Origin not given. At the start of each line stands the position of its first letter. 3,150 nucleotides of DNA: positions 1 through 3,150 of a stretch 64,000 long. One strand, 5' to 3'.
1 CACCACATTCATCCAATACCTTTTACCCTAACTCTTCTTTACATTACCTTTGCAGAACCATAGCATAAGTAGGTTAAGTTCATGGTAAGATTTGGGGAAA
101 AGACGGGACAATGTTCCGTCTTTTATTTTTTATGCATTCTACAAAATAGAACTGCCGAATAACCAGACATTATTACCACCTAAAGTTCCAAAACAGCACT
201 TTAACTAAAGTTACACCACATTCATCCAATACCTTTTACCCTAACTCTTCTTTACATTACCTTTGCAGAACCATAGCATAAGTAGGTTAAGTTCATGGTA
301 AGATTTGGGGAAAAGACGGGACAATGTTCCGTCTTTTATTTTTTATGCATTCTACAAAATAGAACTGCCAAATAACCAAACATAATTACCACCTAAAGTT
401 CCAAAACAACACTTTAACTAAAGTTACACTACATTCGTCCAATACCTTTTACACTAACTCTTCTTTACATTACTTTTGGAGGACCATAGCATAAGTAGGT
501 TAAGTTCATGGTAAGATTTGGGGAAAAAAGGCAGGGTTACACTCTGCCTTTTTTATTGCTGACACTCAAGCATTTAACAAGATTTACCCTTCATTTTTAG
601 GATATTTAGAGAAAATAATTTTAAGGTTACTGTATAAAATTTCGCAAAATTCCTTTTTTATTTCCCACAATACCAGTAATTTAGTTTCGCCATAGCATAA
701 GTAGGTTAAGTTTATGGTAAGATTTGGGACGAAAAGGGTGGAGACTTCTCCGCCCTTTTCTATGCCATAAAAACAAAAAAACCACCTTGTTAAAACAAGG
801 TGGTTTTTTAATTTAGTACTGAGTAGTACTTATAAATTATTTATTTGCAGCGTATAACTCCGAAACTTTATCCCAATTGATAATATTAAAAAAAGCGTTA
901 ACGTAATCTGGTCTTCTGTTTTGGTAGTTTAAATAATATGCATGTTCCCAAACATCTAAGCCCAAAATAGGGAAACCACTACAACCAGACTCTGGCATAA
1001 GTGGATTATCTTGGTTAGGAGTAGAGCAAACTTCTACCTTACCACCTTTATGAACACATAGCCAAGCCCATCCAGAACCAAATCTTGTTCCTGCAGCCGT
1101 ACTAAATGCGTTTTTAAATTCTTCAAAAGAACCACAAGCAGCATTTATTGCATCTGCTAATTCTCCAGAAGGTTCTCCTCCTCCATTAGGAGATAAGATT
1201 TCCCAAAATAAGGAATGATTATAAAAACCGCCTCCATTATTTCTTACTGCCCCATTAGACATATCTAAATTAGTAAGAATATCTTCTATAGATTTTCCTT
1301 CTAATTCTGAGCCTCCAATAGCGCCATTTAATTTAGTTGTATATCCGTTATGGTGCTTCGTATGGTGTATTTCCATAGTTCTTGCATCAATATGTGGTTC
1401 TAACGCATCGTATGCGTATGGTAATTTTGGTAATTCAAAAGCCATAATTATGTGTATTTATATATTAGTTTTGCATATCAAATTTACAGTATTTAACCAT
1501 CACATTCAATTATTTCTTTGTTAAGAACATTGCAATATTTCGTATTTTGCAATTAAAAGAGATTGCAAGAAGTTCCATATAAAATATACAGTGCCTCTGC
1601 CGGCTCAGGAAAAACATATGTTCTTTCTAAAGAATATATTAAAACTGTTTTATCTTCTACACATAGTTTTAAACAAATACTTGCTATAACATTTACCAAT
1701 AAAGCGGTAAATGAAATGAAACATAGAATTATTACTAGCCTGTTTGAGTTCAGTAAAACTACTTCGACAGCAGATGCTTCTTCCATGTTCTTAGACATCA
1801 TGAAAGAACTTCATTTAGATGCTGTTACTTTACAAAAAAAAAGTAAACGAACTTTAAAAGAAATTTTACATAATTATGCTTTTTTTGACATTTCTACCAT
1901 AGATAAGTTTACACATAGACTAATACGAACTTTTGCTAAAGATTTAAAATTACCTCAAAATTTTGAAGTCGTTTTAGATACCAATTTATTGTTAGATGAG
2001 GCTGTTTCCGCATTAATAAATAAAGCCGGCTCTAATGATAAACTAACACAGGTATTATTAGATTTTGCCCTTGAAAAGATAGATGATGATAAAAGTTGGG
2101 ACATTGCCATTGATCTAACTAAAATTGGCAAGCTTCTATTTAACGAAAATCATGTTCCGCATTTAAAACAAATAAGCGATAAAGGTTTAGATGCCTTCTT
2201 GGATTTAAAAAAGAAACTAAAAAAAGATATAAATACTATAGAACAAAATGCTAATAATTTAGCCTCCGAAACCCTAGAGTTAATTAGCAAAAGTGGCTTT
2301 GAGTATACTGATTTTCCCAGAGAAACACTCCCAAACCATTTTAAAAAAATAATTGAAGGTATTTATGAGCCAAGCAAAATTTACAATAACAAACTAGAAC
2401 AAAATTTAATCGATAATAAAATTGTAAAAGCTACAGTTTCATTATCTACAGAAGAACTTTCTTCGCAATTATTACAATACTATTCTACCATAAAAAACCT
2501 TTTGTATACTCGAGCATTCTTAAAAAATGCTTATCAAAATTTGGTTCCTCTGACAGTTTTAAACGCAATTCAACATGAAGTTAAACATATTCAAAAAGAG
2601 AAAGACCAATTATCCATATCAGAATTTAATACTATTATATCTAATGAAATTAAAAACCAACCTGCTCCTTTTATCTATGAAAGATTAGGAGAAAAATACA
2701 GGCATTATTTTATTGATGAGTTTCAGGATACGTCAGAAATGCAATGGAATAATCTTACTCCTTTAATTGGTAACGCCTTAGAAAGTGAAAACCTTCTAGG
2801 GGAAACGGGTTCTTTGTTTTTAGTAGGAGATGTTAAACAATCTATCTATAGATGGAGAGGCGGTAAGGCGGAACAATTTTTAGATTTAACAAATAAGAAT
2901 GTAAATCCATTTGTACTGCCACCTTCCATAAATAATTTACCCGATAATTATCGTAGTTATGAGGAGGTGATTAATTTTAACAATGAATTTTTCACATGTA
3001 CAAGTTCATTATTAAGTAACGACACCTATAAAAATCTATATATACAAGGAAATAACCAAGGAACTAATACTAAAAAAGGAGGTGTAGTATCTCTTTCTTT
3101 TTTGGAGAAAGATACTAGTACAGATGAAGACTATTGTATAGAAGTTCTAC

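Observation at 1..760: Tandem array of four sRNA-like units with conserved core but swapped terminator hairpins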

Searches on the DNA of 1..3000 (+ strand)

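Call 4: search_rna_families(source=window, start=1, end=3000, threshold=evalue, max_evalue=10, show_alignments=5)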
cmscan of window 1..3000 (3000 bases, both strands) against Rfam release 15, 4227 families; matches with E-value up to 10: 41.
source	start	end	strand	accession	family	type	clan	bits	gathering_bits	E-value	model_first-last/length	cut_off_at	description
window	735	815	+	RF04312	trpB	Cis-reg;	-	33.4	59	0.041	1-107/107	no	trpB ncRNA motif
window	769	812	-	RF04343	Plastid-psbA-2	Cis-reg;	CL00153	30.9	55.8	0.0029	1-60/60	no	Plastid-psbA-2 3UTR RNA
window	772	867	-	RF00515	PyrR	Cis-reg;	-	30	54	0.19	1-115/115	no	PyrR binding site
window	733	812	+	RF02064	STnc370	Gene; sRNA;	-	28.6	54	0.5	1-71/71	no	Enterobacterial sRNA STnc370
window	774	849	-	RF02713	MCS4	Gene; sRNA;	-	28.4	56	0.28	1-123/123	no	Mycoplasma sRNA MCS4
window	748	816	-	RF02351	psRNA14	Gene; sRNA;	-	27.9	60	0.074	1-84/84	no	Proteobacteria sRNA psRNA14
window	769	837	+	RF02351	psRNA14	Gene; sRNA;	-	27.9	60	0.075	1-84/84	no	Proteobacteria sRNA psRNA14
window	727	813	-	RF01485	rli61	Cis-reg;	-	25.7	50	0.11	1-106/106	no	Listeria sRNA rli61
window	90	165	-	RF02029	sraA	Gene; sRNA;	-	25.4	56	0.61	1-95/95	no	sraA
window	776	815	+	RF04343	Plastid-psbA-2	Cis-reg;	CL00153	25.2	55.8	0.089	1-60/60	no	Plastid-psbA-2 3UTR RNA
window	480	560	+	RF02029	sraA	Gene; sRNA;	-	25.1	56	0.69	1-95/95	no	sraA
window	303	378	-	RF02029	sraA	Gene; sRNA;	-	24.9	56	0.8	1-95/95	no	sraA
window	733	811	+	RF02713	MCS4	Gene; sRNA;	-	24.7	56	1.4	1-123/123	no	Mycoplasma sRNA MCS4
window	692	760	+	RF02057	STnc40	Gene; sRNA;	-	24.1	45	0.4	1-70/70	no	Salmonella enterica sRNA STnc40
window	773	845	-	RF02064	STnc370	Gene; sRNA;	-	23.9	54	5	1-71/71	no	Enterobacterial sRNA STnc370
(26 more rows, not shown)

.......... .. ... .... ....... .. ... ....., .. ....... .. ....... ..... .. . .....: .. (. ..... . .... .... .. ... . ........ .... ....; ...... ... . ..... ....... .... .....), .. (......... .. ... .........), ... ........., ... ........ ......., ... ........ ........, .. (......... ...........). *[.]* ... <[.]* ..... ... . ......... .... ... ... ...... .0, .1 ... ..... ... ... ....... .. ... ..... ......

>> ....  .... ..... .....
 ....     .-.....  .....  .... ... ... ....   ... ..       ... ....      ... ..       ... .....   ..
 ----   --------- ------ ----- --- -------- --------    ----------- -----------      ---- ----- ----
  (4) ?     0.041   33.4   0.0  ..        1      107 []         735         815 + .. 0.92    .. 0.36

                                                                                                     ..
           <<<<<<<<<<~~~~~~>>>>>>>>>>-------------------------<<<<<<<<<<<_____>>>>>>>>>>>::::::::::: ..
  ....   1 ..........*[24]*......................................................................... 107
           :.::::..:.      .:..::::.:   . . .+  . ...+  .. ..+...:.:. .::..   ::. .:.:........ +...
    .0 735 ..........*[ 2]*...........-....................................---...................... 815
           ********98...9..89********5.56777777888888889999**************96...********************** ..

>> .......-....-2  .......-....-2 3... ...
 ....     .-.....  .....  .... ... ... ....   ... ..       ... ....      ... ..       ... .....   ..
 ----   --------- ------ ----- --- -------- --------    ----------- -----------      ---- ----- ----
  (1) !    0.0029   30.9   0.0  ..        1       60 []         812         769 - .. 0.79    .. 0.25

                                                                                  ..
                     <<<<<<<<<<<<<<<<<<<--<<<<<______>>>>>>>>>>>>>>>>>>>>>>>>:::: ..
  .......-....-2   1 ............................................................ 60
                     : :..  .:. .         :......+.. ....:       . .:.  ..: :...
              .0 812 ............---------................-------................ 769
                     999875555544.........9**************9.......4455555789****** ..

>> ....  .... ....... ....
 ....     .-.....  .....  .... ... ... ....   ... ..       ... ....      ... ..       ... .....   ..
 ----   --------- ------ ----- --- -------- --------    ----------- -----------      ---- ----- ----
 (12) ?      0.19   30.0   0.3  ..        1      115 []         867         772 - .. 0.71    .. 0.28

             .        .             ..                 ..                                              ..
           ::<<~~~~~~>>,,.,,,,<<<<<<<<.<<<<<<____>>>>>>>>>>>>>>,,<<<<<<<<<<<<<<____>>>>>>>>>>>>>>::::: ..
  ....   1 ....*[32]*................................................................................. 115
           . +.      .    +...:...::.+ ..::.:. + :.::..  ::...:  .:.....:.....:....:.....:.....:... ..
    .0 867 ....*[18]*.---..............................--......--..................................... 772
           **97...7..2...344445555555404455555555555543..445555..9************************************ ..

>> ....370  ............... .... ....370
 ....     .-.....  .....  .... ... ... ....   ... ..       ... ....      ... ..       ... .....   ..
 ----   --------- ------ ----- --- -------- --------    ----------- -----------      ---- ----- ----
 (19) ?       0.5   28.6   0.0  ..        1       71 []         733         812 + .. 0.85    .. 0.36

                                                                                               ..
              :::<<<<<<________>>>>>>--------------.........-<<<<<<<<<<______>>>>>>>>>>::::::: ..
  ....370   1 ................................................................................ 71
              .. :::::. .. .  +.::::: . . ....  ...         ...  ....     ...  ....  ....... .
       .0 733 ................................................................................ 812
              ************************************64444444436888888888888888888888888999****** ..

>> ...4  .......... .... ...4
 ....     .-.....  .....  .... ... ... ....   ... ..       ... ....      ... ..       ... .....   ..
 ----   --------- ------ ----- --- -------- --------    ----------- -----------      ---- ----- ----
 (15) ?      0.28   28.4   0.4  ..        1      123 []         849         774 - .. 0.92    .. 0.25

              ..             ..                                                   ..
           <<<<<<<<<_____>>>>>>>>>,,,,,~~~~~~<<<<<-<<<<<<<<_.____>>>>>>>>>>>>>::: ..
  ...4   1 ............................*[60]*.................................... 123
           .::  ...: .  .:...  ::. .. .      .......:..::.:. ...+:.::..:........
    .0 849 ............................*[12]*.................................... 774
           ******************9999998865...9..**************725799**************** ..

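Call 49: build_rna_model(alignment_id=A1, structure=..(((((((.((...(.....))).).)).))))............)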
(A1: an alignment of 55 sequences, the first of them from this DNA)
Model R1 built from alignment A1 (55 sequences, 46 columns); structure: as given.
model positions 39; base pairs 10; branch points 0; effective number of sequences 21.13; information 1.4 bits per position. Calibrated on 0.2 Mb of random sequence (short: E-values are rough).
structure used (alignment columns):
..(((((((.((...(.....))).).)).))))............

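Call 50: search_with_rna_model(model_id=R1, source=window, max_evalue=10, show_alignments=2)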
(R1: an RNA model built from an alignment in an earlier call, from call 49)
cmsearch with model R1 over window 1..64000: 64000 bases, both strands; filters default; matches with E-value up to 10: 12.
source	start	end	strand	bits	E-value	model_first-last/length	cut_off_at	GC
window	690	728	+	63.2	2.7e-14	1-39/39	no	0.36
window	58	96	+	62.1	4.9e-14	1-39/39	no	0.38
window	271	309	+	62.1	4.9e-14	1-39/39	no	0.38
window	484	522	+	62.1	4.9e-14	1-39/39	no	0.38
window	11258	11279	+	13.8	0.088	3-26/39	no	0.27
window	42669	42691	-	9.9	0.87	1-39/39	no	0.26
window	38150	38163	+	9.4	1.2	1-39/39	no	0.29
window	2482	2504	-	8.6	1.8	1-34/39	no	0.26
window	44977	45008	-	8.3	2.3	1-39/39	no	0.25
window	32546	32554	+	7.8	3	10-18/39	no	0.33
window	8996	9005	-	7.5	3.6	1-39/39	no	0.5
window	62952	62979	-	7.3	3.9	1-39/39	no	0.43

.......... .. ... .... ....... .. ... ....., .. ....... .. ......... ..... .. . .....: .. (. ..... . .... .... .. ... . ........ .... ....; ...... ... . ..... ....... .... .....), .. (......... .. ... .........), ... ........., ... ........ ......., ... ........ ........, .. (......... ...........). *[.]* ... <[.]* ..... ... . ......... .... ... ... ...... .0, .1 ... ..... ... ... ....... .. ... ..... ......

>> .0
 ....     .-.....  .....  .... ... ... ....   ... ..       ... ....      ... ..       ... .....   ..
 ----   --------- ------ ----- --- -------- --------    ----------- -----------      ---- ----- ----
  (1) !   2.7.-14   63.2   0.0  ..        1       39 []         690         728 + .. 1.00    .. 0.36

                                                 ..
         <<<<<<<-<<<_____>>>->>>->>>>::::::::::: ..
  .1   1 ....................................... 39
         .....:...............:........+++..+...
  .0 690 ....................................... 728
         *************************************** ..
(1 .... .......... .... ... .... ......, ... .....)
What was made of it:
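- On Mobile or selfish repeats (MITE, REP, IS fragment) or CRISPR array: One locus and one orientation, with no other copy in the window (call 50).
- Checked: A covariance model finds only these four copies in the 64-kb window, at 62-63 bits; the next hit scores 13.8 bits (call 50).
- None occurs elsewhere in the 64-kb window (call 50).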
